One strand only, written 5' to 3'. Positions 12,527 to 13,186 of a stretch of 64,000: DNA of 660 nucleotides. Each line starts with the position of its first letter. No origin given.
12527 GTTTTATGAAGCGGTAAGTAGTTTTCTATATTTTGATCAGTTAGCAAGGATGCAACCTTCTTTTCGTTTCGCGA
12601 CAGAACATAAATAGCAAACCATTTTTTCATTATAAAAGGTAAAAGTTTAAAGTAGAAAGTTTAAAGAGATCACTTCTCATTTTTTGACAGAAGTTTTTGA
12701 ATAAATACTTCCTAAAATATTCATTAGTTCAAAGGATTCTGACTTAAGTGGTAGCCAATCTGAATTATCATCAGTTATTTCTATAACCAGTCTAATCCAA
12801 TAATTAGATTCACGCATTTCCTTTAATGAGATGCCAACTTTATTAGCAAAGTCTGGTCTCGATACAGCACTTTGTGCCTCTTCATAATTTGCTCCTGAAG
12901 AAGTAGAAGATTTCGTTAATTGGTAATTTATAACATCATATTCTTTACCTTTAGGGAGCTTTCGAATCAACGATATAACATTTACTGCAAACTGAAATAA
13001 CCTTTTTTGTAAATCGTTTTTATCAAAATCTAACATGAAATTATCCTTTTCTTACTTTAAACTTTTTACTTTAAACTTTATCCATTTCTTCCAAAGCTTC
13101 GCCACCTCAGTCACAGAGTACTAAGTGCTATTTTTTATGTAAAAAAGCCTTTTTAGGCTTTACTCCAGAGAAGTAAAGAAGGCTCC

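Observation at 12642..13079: A 24/25-nt inverted repeat brackets the 4HB gene upstream of upxY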

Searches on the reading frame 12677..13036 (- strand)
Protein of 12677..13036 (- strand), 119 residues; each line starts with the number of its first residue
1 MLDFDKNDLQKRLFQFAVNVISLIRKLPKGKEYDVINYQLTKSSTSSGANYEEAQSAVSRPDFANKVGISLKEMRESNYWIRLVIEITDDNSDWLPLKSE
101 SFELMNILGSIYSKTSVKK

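Call 4: search_protein_families(library=pfam, proteins=[window:12677-13036:-], max_evalue=0.01)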
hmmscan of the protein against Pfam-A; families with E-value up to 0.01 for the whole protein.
window:12677-13036:- (119 aa): 1 family
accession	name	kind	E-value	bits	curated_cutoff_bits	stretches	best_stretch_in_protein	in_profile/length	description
PF05635.17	23S_rRNA_IVP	-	6.1e-13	49.4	33.8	1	7-88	3-83/106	23S rRNA-intervening sequence protein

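Call 5: search_protein_families(library=ncbifam, proteins=[window:12677-13036:-], max_evalue=0.01)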
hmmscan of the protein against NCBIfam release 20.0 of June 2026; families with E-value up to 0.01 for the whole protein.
window:12677-13036:- (119 aa): 1 family
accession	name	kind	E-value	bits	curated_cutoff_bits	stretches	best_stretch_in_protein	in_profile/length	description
TIGR02436.1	TIGR02436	subfamily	5.9e-20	71.5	24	1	10-114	2-107/109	four helix bundle protein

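Call 13: find_homologous_proteins(query=window:12677-13036:-, max_evalue=0.00001)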
Query window:12677-13036:- (119 aa): 1983 proteins with E <= 0.00001 among 1986 candidates; the best 120 are listed.
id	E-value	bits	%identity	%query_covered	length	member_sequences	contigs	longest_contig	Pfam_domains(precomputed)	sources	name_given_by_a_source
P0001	4.4e-69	247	98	100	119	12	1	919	PF05635.18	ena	-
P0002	1.2e-56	207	81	100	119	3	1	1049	PF05635.18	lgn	-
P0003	2.1e-52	194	76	100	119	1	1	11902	PF05635.18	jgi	jgi:four helix bundle protein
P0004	3.2e-52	193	76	100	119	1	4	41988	PF05635.18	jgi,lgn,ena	-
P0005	3.3e-52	193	77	100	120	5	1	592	PF05635.18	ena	-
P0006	5.4e-52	192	79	97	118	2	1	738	PF05635.18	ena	-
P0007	6.0e-52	192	73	100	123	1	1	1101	PF05635.18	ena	-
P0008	1.4e-51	191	76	96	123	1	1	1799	PF05635.18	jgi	jgi:four helix bundle protein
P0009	5.2e-51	189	72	100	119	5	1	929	PF05635.18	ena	-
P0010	9.4e-51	188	73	100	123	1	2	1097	PF05635.18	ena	-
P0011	9.7e-51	188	75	96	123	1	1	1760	PF05635.18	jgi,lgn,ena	-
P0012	1.3e-50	188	74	100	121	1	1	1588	PF05635.18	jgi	jgi:four helix bundle protein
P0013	1.4e-50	188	76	98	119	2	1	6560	PF05635.18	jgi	jgi:four helix bundle protein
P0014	1.8e-50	187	71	99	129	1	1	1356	PF05635.18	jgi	jgi:four helix bundle protein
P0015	2.0e-50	187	75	96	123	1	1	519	PF05635.18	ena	-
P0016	2.1e-50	187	74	100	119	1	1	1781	PF05635.18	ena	-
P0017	2.9e-50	187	75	96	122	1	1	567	PF05635.18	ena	-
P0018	3.0e-50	187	75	96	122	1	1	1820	PF05635.18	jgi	-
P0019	3.2e-50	187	72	95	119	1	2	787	PF05635.18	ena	-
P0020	3.5e-50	187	77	95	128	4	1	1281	PF05635.18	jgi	jgi:four helix bundle protein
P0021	3.8e-50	186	71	100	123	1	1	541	PF05635.18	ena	-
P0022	4.2e-50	186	75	96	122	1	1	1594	PF05635.18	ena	-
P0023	6.2e-50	186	74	100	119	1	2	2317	PF05635.18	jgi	jgi:four helix bundle protein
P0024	7.0e-50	186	72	100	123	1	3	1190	PF05635.18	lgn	-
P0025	7.2e-50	186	70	100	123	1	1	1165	PF05635.18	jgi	jgi:four helix bundle protein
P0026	7.5e-50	185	76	100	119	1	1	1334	PF05635.18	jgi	jgi:four helix bundle protein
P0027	1.1e-49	185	74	96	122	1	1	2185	PF05635.18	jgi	jgi:four helix bundle protein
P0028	2.0e-49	184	75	99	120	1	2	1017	PF05635.18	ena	-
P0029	2.1e-49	184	71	100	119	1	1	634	PF05635.18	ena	-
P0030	2.4e-49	184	72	94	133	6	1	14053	PF05635.18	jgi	jgi:four helix bundle protein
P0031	3.0e-49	184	70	100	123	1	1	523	PF05635.18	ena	-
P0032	3.1e-49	183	73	96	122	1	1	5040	PF05635.18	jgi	-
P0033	3.5e-49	183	76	100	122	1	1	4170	PF05635.18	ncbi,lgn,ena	-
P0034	4.1e-49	183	73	96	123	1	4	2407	PF05635.18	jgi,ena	-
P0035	4.2e-49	183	73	96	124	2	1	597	PF05635.18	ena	-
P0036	4.3e-49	183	73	96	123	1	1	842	PF05635.18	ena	-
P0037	4.3e-49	183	73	95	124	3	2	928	PF05635.18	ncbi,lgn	-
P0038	4.9e-49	183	75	96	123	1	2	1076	PF05635.18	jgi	-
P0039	5.3e-49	183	74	95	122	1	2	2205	PF05635.18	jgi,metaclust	jgi:four helix bundle protein|metaclust:\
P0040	6.6e-49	182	71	96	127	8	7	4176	PF05635.18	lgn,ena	-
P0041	1.1e-48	182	74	97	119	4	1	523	PF05635.18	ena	-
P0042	1.1e-48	182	72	96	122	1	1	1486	PF05635.18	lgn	-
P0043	1.4e-48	181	74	96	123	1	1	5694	PF05635.18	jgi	-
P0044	1.9e-48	181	74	96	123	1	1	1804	PF05635.18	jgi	-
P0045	2.1e-48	181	73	95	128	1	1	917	PF05635.18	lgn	-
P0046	2.5e-48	181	73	96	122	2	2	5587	PF05635.18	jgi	jgi:four helix bundle protein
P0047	3.0e-48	180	74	96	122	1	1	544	PF05635.18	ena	-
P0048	3.1e-48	180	75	96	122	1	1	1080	PF05635.18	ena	-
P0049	3.3e-48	180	68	100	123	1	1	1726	PF05635.18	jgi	jgi:four helix bundle protein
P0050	4.4e-48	180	74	96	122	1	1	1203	PF05635.18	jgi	jgi:four helix bundle protein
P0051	4.6e-48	180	70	96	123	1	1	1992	PF05635.18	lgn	-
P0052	7.2e-48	179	75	96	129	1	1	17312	PF05635.18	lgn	-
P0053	1.7e-47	178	70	96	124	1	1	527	PF05635.18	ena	-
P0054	2.4e-47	177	71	96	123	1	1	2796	PF05635.18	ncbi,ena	-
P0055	2.7e-47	177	75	96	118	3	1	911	PF05635.18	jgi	-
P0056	3.6e-47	177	71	96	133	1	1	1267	PF05635.18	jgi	jgi:four helix bundle protein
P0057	4.1e-47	177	74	96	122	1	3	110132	PF05635.18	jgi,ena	-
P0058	4.1e-47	177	72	95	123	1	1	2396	PF05635.18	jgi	-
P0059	7.7e-47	176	72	96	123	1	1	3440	PF05635.18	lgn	-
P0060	8.5e-47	176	73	96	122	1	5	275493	PF05635.18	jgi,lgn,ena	-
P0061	9.0e-47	176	71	95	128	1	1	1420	PF05635.18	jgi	-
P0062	1.6e-46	175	73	96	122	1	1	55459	PF05635.18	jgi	jgi:four helix bundle protein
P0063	2.2e-46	174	73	96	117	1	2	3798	PF05635.18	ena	-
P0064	2.6e-46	174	70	96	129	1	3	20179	PF05635.18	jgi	jgi:four helix bundle protein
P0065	2.6e-46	174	69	100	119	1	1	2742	PF05635.18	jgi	jgi:four helix bundle protein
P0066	2.8e-46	174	72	95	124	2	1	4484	PF05635.18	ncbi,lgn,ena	-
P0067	2.8e-46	174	70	96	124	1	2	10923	PF05635.18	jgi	-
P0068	3.2e-46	174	70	95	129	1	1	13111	PF05635.18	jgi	jgi:four helix bundle protein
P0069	3.7e-46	174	73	96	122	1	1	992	PF05635.18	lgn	-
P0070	4.1e-46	173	74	96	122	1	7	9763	PF05635.18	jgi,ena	-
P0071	5.2e-46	173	74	96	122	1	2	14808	PF05635.18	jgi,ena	-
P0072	5.3e-46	173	75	95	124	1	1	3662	PF05635.18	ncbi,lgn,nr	ncbi:MAG: four helix bundle protein [Bacteroidales bacterium]|nr:four helix bundle protein [Bacteroi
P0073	5.6e-46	173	74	96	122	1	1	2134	PF05635.18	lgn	-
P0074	5.7e-46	173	75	96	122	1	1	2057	PF05635.18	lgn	-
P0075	6.1e-46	173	69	96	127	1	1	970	PF05635.18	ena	-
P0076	7.2e-46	173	73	96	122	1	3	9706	PF05635.18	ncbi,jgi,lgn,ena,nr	ncbi:MAG TPA: four helix bundle protein [Prolixibacteraceae bacterium]|nr:four helix bundle protein 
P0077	7.4e-46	173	74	96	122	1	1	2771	PF05635.18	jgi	-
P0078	8.0e-46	173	74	96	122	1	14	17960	PF05635.18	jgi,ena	-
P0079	1.1e-45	172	69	96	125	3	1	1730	PF05635.18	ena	-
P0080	1.1e-45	172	70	96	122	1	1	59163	PF05635.18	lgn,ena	-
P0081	1.2e-45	172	71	97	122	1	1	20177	PF05635.18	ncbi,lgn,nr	ncbi:MAG: four helix bundle protein [Mariniphaga sp.]|nr:four helix bundle protein [Mariniphaga sp.]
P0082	1.3e-45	172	74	96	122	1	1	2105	PF05635.18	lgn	-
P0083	1.6e-45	172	70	96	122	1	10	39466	PF05635.18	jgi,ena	-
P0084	1.7e-45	171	71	96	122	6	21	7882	PF05635.18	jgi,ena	jgi:four helix bundle protein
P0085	1.8e-45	171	69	97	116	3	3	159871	PF05635.18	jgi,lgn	jgi:four helix bundle protein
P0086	2.0e-45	171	70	96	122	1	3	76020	PF05635.18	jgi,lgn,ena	-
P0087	2.1e-45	171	71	95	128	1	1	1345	PF05635.18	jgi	jgi:four helix bundle protein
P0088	2.4e-45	171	74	92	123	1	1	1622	PF05635.18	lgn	-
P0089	2.4e-45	171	71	96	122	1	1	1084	PF05635.18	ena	-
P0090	3.3e-45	171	70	95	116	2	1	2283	PF05635.18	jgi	jgi:four helix bundle protein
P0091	4.2e-45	170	72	96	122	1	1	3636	PF05635.18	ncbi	-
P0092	4.3e-45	170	68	96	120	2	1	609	PF05635.18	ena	-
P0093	4.3e-45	170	67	100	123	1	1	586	PF05635.18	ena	-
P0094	4.3e-45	170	73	96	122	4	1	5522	PF05635.18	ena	-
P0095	5.1e-45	170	72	96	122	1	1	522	PF05635.18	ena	-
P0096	5.3e-45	170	70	96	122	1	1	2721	PF05635.18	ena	-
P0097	6.8e-45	170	70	100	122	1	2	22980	PF05635.18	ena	-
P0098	6.9e-45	170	68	97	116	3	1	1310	PF05635.18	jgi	jgi:four helix bundle protein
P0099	7.6e-45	169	68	95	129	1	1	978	PF05635.18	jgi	-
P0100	7.7e-45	169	68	95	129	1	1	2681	PF05635.18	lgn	-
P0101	7.8e-45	169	71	93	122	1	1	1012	PF05635.18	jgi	jgi:four helix bundle protein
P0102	8.1e-45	169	71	96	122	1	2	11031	PF05635.18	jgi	jgi:four helix bundle protein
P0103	9.1e-45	169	68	96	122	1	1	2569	PF05635.18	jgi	jgi:four helix bundle protein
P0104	1.0e-44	169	72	96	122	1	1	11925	PF05635.18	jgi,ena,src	-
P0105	1.0e-44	169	72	96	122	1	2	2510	PF05635.18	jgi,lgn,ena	-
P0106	1.1e-44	169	71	96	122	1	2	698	PF05635.18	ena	-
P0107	1.3e-44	169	74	92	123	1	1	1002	PF05635.18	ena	-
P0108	1.4e-44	169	67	97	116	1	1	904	PF05635.18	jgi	-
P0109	1.7e-44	168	71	96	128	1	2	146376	PF05635.18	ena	-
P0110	1.7e-44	168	68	96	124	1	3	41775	PF05635.18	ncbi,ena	ncbi:MAG: four helix bundle protein [Prolixibacteraceae bacterium]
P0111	1.8e-44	168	70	95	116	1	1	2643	PF05635.18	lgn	-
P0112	1.9e-44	168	68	96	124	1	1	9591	PF05635.18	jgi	jgi:four helix bundle protein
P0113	1.9e-44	168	70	96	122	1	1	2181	PF05635.18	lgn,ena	-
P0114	1.9e-44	168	72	96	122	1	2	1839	PF05635.18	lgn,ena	-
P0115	2.0e-44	168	73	92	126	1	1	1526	PF05635.18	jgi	-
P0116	2.0e-44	168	68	95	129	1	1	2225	PF05635.18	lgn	-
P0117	2.1e-44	168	70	95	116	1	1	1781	PF05635.18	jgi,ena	-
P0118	2.2e-44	168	69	96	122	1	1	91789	PF05635.18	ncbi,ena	-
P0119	3.2e-44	167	68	96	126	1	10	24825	PF05635.18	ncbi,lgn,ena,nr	ncbi:MAG: four helix bundle protein [Bacteroidetes bacterium]|nr:four helix bundle protein [Bacteroi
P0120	3.4e-44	167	73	96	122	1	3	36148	PF05635.18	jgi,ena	-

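Call 15: find_related_loci(query=A1, collection=genome_contigs, flank=4000)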
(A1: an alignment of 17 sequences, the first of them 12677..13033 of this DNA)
Query A1 (118 aa) in genome_contigs; peptide patterns used: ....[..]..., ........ (x = any residue, [..] = any of these).
570 stretches matched a pattern; 539 encode a relative of the query (tblastn E <= 1e-3); the best 80 are kept; 80 distinct loci.
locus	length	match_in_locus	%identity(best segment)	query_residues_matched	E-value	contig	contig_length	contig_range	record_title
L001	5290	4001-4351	75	2-118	3e-56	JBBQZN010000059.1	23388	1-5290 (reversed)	MAG: Bacteroidales bacterium isolate Co_metawrap_2229 Cmw_2229_k141_590735_length_23388_cov_35.9940, whole genome shotgu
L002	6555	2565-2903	73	6-118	2e-55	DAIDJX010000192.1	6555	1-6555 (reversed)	MAG TPA_asm: Prolixibacteraceae bacterium isolate clean393 NODE_192_length_6555_cov_1.965730, whole genome shotgun seque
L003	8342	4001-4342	70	5-118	2e-54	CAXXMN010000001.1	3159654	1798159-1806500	MAG: Prolixibacteraceae bacterium isolate 16368293-d189-4a47-9332-3dbaff69b651 genome assembly, contig: contig_1, whole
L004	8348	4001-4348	71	3-118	3e-53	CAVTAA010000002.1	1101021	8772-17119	MAG: uncultured Bacteroidales bacterium isolate MFD04716.bin.2.212 genome assembly, contig: contig_14098, whole genome s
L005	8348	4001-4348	71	3-118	9e-53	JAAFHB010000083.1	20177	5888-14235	MAG: Mariniphaga sp. isolate Bin2_8 scaffold_1079, whole genome shotgun sequence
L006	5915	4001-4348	69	3-118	1e-52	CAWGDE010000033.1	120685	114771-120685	MAG: uncultured delta proteobacterium isolate MFD05942.bin.2.303 genome assembly, contig: contig_9301, whole genome shot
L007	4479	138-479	68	5-118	3e-52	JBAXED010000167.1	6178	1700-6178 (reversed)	MAG: Prolixibacteraceae bacterium isolate ELA236 MAG236_167, whole genome shotgun sequence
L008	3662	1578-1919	75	6-118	6e-52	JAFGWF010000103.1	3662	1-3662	MAG: Bacteroidales bacterium isolate ZodW_Metabat.232 k87_4173219, whole genome shotgun sequence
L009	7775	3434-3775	68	5-118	4e-51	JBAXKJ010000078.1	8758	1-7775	MAG: Prolixibacteraceae bacterium isolate ELA398 MAG398_78, whole genome shotgun sequence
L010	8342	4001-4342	69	5-118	4e-51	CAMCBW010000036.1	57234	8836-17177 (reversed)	MAG: Tangfeifania diversioriginum isolate MiH-14oct19-11 genome assembly, contig: MiH-14oct19-C832, whole genome shotgun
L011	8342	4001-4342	68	5-118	2e-50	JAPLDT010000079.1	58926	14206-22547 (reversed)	MAG: Bacteroidia bacterium isolate LacPavin_0818_WC45_MAG_43_40 LacPavin_0818_WC45_scaffold_35228, whole genome shotgun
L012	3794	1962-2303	66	5-118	5e-50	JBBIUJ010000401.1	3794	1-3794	MAG: Prolixibacter sp. isolate QH2F170213_bin_50 NODE_9948_length_3794_cov_1.29479, whole genome shotgun sequence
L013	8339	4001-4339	70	3-115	7e-50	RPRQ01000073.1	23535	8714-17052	MAG: Bacteroidales bacterium isolate metabat2.99 metabat2.99_Contig_985615, whole genome shotgun sequence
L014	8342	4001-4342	67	5-118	2e-49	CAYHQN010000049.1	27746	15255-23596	MAG TPA_asm: uncultured Tangfeifania sp. isolate ERP119705_co15_184 genome assembly, contig: NODE_1435_length_27746_cov_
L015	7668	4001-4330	71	6-115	1e-49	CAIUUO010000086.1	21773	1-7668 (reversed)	MAG: uncultured Bacteroidia bacterium isolate Umea3p4_bin-0228 genome assembly, contig: bin-0228:086/304, whole genome s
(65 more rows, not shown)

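Call 31: search_protein_families(library=pfam, alignment_id=A3, max_evalue=0.00001)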
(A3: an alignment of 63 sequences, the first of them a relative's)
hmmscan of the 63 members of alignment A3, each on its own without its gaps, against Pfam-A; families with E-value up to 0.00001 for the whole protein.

A. member 1, L002:1660-2418:+ (252 aa): 1 family
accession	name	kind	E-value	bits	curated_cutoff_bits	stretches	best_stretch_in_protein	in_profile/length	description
PF02535.28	Zip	-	1.3e-45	156.5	35.1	2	106-246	177-322/323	ZIP Zinc transporter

B. families by the number of members that match (of 63 scanned): 58 families (the first 25 are shown)
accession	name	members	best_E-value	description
PF01370.27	Epimerase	6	1.1e-57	NAD dependent epimerase/dehydratase family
PF05036.18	SPOR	5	4.7e-15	SPOR domain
PF03721.20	UDPG_MGDP_dh_N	4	3.7e-61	UDP-glucose/GDP-mannose dehydrogenase family, NAD binding domain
PF03720.21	UDPG_MGDP_dh_C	4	5.8e-32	UDP-glucose/GDP-mannose dehydrogenase family, UDP binding domain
PF00984.24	UDPG_MGDP_dh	4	6.8e-31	UDP-glucose/GDP-mannose dehydrogenase family, central domain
PF03176.21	MMPL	4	1.5e-26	MMPL family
PF00873.25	ACR_tran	4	3.6e-10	AcrB/AcrD/AcrF family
PF12349.14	Sterol-sensing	4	3.2e-09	Sterol-sensing domain of SREBP cleavage-activation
PF00908.23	dTDP_sugar_isom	3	2.2e-74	dTDP-4-dehydrorhamnose 3,5-epimerase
PF14667.12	Polysacc_synt_C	3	2.4e-48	Polysaccharide biosynthesis C-terminal domain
PF00112.29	Peptidase_C1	3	7.6e-14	Papain family cysteine protease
PF16363.11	GDP_Man_Dehyd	3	3.8e-10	GDP-mannose 4,6 dehydratase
PF00483.29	NTP_transferase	2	8.4e-76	Nucleotidyl transferase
PF01507.26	PAPS_reduct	2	8.6e-40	Phosphoadenosine phosphosulfate reductase domain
PF01061.29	ABC2_membrane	2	1.3e-24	ABC-2 type transporter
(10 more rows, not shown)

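Call 32: search_protein_families(library=pfam, alignment_id=A4, max_evalue=0.00001)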
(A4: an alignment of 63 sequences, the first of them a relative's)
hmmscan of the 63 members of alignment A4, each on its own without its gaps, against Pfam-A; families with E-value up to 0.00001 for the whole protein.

A. member 1, L003:4502-5026:+ (174 aa): 1 family
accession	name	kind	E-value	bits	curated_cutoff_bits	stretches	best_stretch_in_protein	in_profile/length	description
PF14352.11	DUF4402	-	6.2e-19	69.4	25.2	1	47-173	3-129/129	Domain of unknown function (DUF4402)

B. families by the number of members that match (of 63 scanned): 58 families (the first 25 are shown)
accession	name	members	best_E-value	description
PF04321.23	RmlD_sub_bind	18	1.1e-97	RmlD substrate binding domain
PF16363.11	GDP_Man_Dehyd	18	2.2e-97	GDP-mannose 4,6 dehydratase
PF01370.27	Epimerase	18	1.2e-66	NAD dependent epimerase/dehydratase family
PF02719.21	Polysacc_synt_2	17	7e-121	Polysaccharide biosynthesis protein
PF01073.25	3Beta_HSD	16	6.6e-20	3-beta hydroxysteroid dehydrogenase/isomerase family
PF07993.18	NAD_binding_4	14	5.6e-13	Male sterility protein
PF02472.21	ExbD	5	7.3e-26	Biopolymer transport protein ExbD/TolR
PF02350.25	Epimerase_2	4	1.2e-93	UDP-N-acetylglucosamine 2-epimerase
PF12034.13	YfbK_C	4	1.1e-69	Uncharacterized protein YfbK, C-terminal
PF12450.13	vWF_A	4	1.7e-39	von Willebrand factor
PF00092.34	VWA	3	6.8e-19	von Willebrand factor type A domain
PF04055.27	Radical_SAM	3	8.8e-17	Radical SAM superfamily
PF13519.12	VWA_2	3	1.8e-16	von Willebrand factor type A domain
PF21016.3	RlmN_N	3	2.3e-11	Ribosomal RNA large subunit methyltransferase N-terminal domain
PF13715.12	CarbopepD_reg_2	3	4.8e-11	CarboxypepD_reg-like domain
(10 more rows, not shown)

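Call 52: search_solved_structures(query=A1, max_evalue=0.01)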
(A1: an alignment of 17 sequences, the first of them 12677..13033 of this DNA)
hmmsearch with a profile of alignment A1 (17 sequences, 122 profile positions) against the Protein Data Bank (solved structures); distinct sequences matched with E-value up to 0.01: 1.
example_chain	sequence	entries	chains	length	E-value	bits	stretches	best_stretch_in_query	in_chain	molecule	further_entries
2rld_A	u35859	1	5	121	3.7e-21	78.5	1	7-118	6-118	Uncharacterized protein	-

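Call 71: find_related_loci(query=A1, collection=viral_contigs, flank=2500)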
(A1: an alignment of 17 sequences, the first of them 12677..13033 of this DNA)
Query A1 (118 aa) in viral_contigs; peptide patterns used: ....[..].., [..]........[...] (x = any residue, [..] = any of these).
75 stretches matched a pattern, but none encodes a relative of the query by tblastn (E <= 1e-3).

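Call 72: search_protein_families(library=padloc, proteins=[window:12677-13036:-], max_evalue=0.01)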
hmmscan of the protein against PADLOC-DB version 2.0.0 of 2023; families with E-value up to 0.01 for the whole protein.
window:12677-13036:- (119 aa): 0 families
